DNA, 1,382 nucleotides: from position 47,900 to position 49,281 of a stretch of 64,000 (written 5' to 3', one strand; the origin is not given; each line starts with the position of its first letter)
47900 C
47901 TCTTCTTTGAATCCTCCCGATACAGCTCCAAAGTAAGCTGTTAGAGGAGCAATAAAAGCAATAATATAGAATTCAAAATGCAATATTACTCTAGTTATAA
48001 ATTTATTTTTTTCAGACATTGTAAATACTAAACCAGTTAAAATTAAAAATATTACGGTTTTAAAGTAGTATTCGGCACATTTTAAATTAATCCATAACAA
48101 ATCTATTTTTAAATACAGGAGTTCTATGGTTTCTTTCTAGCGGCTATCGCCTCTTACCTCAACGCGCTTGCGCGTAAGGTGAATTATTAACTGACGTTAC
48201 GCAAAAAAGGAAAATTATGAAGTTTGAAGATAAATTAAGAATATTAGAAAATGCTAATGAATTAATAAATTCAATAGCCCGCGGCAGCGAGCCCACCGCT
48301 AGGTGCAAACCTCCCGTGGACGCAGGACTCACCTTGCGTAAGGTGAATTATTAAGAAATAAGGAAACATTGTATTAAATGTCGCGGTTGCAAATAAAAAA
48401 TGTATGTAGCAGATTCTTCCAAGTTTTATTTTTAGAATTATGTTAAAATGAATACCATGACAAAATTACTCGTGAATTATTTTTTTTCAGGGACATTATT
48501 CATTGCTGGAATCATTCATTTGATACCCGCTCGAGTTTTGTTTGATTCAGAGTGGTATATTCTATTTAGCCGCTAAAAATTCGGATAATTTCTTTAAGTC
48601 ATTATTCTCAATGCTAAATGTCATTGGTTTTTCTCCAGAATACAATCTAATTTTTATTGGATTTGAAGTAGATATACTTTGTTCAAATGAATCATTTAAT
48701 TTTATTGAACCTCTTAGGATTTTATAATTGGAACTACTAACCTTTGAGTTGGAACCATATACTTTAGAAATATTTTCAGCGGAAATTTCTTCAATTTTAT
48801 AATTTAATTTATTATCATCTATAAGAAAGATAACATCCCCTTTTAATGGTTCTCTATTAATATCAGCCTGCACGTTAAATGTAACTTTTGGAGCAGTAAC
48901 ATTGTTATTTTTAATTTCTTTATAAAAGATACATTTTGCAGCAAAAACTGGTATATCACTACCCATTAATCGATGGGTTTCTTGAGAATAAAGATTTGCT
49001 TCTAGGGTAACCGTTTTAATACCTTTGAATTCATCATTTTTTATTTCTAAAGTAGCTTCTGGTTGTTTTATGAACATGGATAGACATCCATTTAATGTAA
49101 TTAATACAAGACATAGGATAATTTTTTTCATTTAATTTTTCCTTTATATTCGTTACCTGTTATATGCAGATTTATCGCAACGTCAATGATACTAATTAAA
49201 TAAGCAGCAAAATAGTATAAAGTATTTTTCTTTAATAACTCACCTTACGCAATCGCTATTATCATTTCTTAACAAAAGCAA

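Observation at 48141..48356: Family of REP/MITE-like palindromic intergenic elements (core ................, with GC-rich flanks) at 6 or more sites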

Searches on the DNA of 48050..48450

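Call 78: search_rna_families(source=window, start=48050, end=48450, threshold=evalue, max_evalue=1)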
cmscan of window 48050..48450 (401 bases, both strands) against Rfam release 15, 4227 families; matches with E-value up to 1: 0.
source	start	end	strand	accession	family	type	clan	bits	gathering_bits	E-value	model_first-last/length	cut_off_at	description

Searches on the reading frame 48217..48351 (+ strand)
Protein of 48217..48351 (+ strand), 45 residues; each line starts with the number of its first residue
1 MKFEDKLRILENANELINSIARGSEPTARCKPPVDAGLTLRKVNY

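Call 58: find_homologous_proteins(query=window:48217-48351:+, max_evalue=10)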
Query seq(45 aa) (45 aa): 12 proteins with E <= 10 among 12 candidates.
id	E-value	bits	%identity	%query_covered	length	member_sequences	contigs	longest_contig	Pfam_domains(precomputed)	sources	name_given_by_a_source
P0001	7.5e-21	89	98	100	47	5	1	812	-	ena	-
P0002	4.0e-20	87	98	98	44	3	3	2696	-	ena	-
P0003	1.8e-16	75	75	100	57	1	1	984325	-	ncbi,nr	ncbi:MAG: hypothetical protein IPL26_01345 [Leptospiraceae bacterium]|nr:hypothetical protein [Lepto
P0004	2.3e-14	69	92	87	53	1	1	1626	-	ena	-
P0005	1.3e-12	64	87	87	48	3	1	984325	-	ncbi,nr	ncbi:MAG: hypothetical protein IPL26_02465 [Leptospiraceae bacterium]|nr:hypothetical protein [Lepto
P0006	3.0e-12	62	85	87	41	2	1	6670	-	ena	-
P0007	8.0e-12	61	87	84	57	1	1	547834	-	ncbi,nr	ncbi:MAG: hypothetical protein IPL26_21965 [Leptospiraceae bacterium]|nr:hypothetical protein [Lepto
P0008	1.0e-11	61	87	84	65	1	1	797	-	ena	-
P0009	3.6e-11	59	69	87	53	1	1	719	-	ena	-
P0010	1.5e-9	54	65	87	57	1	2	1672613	-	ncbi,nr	ncbi:MAG: hypothetical protein IPL26_16740 [Leptospiraceae bacterium]|nr:hypothetical protein [Lepto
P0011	8.7e-4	36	54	84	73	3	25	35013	-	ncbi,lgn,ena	-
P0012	1.4e-3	36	100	49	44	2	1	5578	-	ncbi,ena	-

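Call 60: find_encoding_contigs(protein=P0003, flank=10000, max_places=3)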
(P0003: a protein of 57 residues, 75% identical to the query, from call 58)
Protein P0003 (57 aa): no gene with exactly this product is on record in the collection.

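Call 61: find_encoding_contigs(protein=P0007, flank=10000, max_places=3)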
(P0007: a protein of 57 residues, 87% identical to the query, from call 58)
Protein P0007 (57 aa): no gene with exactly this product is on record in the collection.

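Call 62: find_encoding_contigs(protein=P0010, flank=10000, max_places=3)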
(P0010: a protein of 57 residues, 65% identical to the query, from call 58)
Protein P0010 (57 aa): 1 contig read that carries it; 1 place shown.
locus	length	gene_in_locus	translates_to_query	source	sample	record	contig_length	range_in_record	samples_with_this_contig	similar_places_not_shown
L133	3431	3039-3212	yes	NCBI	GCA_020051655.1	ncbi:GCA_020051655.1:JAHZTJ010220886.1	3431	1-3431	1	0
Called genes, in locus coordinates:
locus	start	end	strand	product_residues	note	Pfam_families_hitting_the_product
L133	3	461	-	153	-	?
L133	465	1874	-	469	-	PF11815:DUF3336, PF01734:Patatin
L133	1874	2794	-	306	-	PF02661:Fic, PF12728:HTH_17 (faint)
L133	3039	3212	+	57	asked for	-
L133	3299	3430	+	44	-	?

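Call 63: find_encoding_contigs(protein=P0005, flank=10000, max_places=3)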
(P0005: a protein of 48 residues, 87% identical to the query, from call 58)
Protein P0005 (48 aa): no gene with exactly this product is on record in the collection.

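Call 64: find_encoding_contigs(protein=P0011, flank=10000, max_places=8)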
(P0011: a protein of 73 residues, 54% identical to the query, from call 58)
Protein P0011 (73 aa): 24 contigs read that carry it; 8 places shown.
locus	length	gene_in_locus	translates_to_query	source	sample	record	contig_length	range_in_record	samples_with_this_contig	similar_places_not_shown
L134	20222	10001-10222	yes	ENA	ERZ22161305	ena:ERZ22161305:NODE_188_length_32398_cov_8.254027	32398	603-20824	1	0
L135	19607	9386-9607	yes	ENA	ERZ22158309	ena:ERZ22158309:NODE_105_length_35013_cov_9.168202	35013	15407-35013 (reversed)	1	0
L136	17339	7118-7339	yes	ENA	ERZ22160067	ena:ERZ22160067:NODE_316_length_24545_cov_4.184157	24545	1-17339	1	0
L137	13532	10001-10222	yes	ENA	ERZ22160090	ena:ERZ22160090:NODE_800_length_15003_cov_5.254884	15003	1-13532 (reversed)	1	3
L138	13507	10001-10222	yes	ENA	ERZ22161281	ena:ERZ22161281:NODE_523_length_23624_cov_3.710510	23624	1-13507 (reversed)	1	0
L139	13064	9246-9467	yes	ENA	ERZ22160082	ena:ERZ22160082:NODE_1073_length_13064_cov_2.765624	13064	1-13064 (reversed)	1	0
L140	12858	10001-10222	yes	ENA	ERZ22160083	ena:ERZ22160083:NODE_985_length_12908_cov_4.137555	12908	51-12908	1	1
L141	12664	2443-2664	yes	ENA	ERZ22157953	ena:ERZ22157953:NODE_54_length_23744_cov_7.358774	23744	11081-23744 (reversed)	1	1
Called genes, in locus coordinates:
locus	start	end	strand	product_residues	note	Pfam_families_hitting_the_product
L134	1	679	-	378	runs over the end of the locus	PF03054:tRNA_Me_trans, PF20259:tRNA_Me_trans_M, PF20258:tRNA_Me_trans_C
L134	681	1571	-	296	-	PF00077:RVP (faint), PF13650:Asp_protease_2 (faint), PF13975:gag-asp_proteas (faint), PF08284:RVP_2 (weak)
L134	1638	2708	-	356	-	PF00990:GGDEF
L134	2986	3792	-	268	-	PF00106:adh_short, PF08659:KR, PF13561:adh_short_C2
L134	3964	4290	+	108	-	PF07238:PilZ (weak)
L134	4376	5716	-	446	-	PF21799:MurD-like_N (weak), PF08245:Mur_ligase_M, PF02875:Mur_ligase_C (weak)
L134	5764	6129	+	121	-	PF01740:STAS, PF13466:STAS_2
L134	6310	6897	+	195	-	PF00218:IGPS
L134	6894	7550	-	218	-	PF10646:Germane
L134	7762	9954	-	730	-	PF02743:dCache_1, PF22673:MCP-like_PDC_1, PF17201:Cache_3-Cache_2 (weak), PF00211:Guanylate_cyc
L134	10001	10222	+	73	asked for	-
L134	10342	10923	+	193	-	-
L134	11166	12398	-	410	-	PF13431:TPR_17 (faint), PF13181:TPR_8 (faint), PF13414:TPR_11 (weak), PF14559:TPR_19 (faint)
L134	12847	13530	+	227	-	-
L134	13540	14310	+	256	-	PF00106:adh_short, PF08659:KR, PF23441:SDR, PF13561:adh_short_C2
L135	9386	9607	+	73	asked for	-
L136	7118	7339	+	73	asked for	-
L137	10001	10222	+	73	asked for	-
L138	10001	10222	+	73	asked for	-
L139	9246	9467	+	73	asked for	-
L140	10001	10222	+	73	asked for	-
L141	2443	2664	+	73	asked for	-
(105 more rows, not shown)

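Call 73: find_encoding_contigs(protein=P0002, flank=3000, max_places=4)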
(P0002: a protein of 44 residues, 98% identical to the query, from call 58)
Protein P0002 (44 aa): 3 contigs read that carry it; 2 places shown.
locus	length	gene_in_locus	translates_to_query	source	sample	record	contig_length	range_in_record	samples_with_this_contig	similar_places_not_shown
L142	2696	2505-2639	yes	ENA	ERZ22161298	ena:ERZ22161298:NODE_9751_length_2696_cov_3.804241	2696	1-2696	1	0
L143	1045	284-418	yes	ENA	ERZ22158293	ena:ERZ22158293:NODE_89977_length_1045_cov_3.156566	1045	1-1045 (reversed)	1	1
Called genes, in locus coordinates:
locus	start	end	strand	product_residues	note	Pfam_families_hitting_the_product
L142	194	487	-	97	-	-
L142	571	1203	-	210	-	-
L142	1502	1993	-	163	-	-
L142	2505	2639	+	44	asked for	-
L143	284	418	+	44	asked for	-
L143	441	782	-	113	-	PF01551:Peptidase_M23 (weak)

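Call 74: find_encoding_contigs(protein=P0001, flank=3000, max_places=4)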
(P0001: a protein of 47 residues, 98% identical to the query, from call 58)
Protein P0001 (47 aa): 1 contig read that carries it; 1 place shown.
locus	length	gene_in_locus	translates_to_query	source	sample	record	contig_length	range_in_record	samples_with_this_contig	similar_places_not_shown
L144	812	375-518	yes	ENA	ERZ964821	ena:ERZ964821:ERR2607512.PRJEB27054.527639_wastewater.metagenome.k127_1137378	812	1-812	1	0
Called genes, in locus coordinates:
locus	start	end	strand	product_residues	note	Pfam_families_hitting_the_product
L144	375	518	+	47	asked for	-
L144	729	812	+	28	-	?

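Call 75: find_encoding_contigs(protein=P0006, flank=4000, max_places=4)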
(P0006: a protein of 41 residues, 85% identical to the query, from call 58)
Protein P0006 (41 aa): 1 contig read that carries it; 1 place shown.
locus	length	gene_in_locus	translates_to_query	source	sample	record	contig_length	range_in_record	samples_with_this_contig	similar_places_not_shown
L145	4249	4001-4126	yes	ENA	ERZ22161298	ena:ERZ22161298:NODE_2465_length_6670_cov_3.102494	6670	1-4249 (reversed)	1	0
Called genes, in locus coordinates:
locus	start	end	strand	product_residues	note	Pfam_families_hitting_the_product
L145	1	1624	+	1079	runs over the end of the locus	PF12770:CHAT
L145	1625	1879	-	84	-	-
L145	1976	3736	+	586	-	-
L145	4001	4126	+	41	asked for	-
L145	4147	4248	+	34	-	?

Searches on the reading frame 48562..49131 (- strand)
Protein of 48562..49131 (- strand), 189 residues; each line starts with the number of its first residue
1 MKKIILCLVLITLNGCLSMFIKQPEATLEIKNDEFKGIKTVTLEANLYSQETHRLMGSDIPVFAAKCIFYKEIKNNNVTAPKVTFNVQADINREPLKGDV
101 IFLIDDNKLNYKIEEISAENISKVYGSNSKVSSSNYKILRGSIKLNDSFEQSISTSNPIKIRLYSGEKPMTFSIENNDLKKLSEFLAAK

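Call 28: find_encoding_contigs(protein=window:48562-49131:-, flank=3000, max_places=6)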
Protein window:48562-49131:- (189 aa): 2 contigs read that carry it; 2 places shown.
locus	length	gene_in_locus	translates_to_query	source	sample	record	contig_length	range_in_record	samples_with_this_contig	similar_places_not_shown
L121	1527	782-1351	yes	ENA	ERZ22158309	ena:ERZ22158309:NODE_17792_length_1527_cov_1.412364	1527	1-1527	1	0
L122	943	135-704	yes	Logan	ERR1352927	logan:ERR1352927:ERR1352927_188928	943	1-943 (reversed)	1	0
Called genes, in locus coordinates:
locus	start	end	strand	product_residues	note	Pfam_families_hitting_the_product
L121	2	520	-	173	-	?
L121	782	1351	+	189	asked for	-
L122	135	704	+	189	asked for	-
